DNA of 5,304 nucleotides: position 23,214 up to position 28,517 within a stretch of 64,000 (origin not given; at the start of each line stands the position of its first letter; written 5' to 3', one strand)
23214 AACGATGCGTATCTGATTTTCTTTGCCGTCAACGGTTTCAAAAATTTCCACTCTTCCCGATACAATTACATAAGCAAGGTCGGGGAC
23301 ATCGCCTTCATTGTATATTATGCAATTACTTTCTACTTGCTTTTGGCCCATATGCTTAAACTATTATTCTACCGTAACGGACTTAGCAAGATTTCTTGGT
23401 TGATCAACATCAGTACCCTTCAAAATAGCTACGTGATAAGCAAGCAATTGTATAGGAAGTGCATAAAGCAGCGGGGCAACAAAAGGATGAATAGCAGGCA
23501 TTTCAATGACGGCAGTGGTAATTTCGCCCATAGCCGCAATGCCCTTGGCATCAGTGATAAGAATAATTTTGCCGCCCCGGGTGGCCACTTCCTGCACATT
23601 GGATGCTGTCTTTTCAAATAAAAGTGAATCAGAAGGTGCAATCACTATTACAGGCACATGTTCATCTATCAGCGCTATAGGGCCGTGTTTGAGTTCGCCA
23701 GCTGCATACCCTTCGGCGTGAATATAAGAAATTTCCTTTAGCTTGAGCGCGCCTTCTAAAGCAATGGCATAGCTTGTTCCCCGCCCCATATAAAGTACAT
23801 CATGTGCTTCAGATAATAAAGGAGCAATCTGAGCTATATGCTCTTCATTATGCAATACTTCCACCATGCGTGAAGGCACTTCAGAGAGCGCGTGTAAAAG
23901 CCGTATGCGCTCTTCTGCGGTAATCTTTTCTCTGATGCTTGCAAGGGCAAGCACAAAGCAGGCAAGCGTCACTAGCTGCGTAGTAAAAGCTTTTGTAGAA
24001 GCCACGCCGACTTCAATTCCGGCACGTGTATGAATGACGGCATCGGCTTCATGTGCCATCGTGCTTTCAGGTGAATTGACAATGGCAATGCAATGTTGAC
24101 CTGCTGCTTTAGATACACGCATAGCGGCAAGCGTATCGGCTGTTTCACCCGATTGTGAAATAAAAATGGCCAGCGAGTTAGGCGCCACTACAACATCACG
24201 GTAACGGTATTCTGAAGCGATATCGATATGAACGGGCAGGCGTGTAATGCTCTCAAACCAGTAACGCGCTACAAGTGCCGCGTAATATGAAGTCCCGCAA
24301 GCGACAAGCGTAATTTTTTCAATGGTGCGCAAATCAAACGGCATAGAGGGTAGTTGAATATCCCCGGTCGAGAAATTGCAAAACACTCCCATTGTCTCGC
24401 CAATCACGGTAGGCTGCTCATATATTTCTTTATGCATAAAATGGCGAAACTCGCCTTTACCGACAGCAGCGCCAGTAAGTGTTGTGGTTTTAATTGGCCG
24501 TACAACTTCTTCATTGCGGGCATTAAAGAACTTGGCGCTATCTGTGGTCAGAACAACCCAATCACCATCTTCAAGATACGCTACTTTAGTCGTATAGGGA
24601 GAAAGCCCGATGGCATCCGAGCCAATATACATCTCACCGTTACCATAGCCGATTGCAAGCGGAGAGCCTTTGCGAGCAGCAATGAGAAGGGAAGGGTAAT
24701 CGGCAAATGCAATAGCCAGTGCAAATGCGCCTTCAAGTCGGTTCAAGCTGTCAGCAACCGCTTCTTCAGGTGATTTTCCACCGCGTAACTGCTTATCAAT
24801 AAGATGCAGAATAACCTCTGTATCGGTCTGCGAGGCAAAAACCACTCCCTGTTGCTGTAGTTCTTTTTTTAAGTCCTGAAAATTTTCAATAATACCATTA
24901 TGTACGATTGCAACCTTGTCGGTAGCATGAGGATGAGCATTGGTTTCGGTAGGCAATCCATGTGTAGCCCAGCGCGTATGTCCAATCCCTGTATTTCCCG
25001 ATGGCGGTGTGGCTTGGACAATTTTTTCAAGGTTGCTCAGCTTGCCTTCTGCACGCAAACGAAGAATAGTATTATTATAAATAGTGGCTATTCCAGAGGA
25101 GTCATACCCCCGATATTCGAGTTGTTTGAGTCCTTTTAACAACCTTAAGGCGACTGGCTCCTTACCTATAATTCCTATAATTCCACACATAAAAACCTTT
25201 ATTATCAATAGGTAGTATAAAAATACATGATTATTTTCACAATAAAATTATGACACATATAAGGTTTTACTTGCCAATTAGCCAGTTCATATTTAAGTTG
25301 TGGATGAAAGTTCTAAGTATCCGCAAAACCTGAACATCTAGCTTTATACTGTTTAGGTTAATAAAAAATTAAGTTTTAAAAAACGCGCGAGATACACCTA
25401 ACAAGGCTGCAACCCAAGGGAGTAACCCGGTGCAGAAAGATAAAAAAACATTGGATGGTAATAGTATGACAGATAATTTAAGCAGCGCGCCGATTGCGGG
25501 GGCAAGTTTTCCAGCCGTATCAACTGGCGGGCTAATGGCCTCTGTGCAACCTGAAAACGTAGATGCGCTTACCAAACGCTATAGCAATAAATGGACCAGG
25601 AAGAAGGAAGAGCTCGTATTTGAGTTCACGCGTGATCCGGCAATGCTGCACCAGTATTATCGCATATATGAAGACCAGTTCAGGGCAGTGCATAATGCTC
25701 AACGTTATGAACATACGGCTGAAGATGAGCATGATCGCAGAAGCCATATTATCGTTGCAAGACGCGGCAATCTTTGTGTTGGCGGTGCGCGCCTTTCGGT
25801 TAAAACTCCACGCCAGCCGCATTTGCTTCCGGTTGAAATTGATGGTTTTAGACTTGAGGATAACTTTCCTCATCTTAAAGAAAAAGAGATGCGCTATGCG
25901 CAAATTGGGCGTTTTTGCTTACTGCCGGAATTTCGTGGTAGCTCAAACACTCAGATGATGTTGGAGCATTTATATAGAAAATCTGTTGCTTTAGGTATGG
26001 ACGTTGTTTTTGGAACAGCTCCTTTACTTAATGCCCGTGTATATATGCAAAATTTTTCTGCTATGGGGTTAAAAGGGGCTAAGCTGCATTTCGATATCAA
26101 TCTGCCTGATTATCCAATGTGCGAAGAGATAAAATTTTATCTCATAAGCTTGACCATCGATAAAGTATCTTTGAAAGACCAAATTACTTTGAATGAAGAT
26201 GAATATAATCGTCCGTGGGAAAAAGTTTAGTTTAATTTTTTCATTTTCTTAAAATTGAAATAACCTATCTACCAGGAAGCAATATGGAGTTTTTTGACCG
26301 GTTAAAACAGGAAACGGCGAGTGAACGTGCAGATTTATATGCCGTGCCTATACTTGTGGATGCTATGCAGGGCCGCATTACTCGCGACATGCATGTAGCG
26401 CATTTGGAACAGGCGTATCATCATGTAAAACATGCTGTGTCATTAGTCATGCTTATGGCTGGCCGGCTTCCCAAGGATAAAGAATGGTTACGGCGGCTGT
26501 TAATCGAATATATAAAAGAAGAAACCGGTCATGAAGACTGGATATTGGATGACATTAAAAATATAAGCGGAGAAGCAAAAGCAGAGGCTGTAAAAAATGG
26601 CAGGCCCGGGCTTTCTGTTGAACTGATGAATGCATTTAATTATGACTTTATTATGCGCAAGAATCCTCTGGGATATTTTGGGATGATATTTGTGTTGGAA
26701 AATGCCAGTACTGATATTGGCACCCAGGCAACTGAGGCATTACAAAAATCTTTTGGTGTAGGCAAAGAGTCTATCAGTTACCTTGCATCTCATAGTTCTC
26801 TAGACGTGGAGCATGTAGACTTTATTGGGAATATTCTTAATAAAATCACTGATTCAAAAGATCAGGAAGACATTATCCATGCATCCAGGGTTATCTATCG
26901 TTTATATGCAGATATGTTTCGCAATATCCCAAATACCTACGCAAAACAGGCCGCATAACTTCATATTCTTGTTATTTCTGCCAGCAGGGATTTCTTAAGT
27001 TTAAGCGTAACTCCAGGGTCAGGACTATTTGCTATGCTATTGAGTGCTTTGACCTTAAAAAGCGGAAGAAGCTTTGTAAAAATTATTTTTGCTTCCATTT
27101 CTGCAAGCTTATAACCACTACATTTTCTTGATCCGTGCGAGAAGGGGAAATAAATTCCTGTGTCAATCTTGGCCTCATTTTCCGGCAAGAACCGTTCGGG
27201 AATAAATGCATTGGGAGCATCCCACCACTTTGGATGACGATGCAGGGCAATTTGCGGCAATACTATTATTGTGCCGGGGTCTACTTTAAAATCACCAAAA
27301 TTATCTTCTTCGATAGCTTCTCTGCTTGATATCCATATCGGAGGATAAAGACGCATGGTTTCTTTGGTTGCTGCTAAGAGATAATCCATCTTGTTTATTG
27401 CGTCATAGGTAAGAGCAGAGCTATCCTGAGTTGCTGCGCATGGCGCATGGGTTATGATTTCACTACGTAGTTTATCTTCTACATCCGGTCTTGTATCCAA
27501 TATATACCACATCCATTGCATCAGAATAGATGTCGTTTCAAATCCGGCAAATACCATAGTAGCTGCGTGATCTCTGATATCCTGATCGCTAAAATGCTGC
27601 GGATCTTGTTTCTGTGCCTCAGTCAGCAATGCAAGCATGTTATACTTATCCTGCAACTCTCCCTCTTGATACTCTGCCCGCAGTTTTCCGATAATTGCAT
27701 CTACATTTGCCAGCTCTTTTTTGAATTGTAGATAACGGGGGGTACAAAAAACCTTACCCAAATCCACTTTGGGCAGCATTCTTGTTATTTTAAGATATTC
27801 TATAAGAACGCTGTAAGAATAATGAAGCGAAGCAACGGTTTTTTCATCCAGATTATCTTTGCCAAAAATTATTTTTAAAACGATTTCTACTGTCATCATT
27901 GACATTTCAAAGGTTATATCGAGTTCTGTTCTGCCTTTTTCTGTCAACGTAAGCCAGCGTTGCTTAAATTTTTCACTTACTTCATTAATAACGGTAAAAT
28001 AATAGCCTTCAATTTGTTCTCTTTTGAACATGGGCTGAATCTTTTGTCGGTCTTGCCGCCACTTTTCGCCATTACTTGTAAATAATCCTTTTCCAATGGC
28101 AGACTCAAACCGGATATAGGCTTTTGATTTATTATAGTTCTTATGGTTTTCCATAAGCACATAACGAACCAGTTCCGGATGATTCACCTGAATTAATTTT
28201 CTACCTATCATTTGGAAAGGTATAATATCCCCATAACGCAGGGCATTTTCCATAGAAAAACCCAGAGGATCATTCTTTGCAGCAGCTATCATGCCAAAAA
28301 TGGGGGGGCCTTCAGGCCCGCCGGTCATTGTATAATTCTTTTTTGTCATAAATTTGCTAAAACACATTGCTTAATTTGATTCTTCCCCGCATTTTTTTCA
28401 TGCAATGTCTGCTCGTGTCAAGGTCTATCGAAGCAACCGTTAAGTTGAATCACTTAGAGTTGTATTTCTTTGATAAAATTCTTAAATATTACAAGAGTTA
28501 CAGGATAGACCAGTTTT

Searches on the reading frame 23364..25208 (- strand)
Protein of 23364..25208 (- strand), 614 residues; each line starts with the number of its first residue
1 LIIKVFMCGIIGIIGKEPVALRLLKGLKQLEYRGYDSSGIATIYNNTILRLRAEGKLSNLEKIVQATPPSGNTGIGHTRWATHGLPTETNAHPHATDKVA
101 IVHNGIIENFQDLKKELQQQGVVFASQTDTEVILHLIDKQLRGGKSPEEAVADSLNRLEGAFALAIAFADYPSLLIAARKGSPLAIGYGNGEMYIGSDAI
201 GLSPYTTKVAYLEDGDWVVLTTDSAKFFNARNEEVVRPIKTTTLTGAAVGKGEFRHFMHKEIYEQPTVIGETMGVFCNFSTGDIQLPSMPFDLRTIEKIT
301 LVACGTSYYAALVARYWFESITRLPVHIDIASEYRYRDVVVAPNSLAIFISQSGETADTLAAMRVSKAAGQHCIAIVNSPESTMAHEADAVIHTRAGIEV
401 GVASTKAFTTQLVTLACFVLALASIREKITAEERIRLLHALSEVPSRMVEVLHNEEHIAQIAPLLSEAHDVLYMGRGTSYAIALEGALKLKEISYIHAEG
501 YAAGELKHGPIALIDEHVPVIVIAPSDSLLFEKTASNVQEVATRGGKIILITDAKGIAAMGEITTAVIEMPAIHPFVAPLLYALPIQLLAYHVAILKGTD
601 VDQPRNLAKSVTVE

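Call 89: search_protein_families(library=ncbifam, proteins=[window:23364-25208:-], max_evalue=0.00001)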
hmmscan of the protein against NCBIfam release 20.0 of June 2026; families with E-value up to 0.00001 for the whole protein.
window:23364-25208:- (614 aa): 21 families
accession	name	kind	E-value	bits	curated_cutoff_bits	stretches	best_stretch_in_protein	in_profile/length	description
NF001484.0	PRK00331.1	subfamily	1.1e-244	813.4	381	1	7-614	1-601/601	isomerizing glutamine--fructose-6-phosphate transaminase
TIGR01135.1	glmS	equivalog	1.9e-239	796.2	418.05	1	8-614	1-607/607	glutamine--fructose-6-phosphate transaminase (isomerizing)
NF046059.1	NagB_SO3506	equivalog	4.6e-41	141.2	430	1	298-609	40-325/330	glucosamine-6-phosphate deaminase NagB-II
TIGR01134.1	purF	equivalog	1.4e-27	97.2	350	1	8-229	1-226/432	amidophosphoribosyltransferase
NF041128.1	glucosaP_deam_GlmD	equivalog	5.3e-26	91.6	580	1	294-611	29-321/323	glucosamine-6-phosphate deaminase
TIGR01536.1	asn_synth_AEB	equivalog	4.8e-17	62.1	267.1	1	8-206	1-170/517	asparagine synthase (glutamine-hydrolyzing)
NF008481.0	PRK11382.1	equivalog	6.9e-15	55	430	1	294-606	42-333/340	fructoselysine 6-phosphate deglycase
NF006949.0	PRK09431.1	equivalog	4.6e-14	51.8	499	1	72-236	43-199/554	asparagine synthase B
TIGR03104.1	trio_amidotrans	equivalog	1.2e-10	40.3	570.1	1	71-177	41-138/589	N-acetylglutaminylglutamine amidotransferase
NF040776.2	AlsR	equivalog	1.6e-10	40.4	400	1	342-424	175-258/279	transcriptional repressor AlsR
TIGR03108.1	eps_aminotran_1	hypoth_equivalog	4.1e-10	39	816.9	1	73-175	44-136/628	XrtA/PEP-CTERM system amidotransferase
NF008458.0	PRK11337.1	equivalog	2.9e-08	33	378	1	341-423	186-269/293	MurR/RpiR family transcriptional regulator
NF006426.0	PRK08674.1-6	subfamily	3.8e-08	32.6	295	1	291-507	41-251/354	bifunctional phosphoglucose/phosphomannose isomerase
TIGR00393.1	kpsF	subfamily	9.2e-07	28.7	203.7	1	341-449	45-154/268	KpsF/GutQ family sugar-phosphate isomerase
TIGR02128.1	G6PI_arch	equivalog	1.1e-06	27.8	213.9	0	292-379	17-102/308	bifunctional phosphoglucose/phosphomannose isomerase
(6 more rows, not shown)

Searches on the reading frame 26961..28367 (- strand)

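Call 89: search_protein_families(library=ncbifam, proteins=[window:26961-28367:-], max_evalue=0.00001)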
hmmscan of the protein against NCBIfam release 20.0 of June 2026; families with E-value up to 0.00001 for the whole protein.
window:26961-28367:- (468 aa): 4 families
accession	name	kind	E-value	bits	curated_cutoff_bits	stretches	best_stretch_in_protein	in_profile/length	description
NF051859.1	AlbFlvMonOxTrpSyn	equivalog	7.1e-57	193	700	1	20-467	27-457/457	bifunctional albaflavenone monooxygenase/terpene synthase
NF045812.1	PentlenOxigase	equivalog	3.8e-41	141.4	800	1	18-441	7-413/444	pentalenene oxygenase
NF050147.1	aminopyruv_ApyO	equivalog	1.8e-34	119.2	525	1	90-436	75-392/444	RiPP biosynthesis cytochrome P450 ApyO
TIGR04538.1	P450_cycloAA_1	subfamily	6.2e-11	41.8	500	1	326-441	254-370/395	cytochrome P450, cyclodipeptide synthase-associated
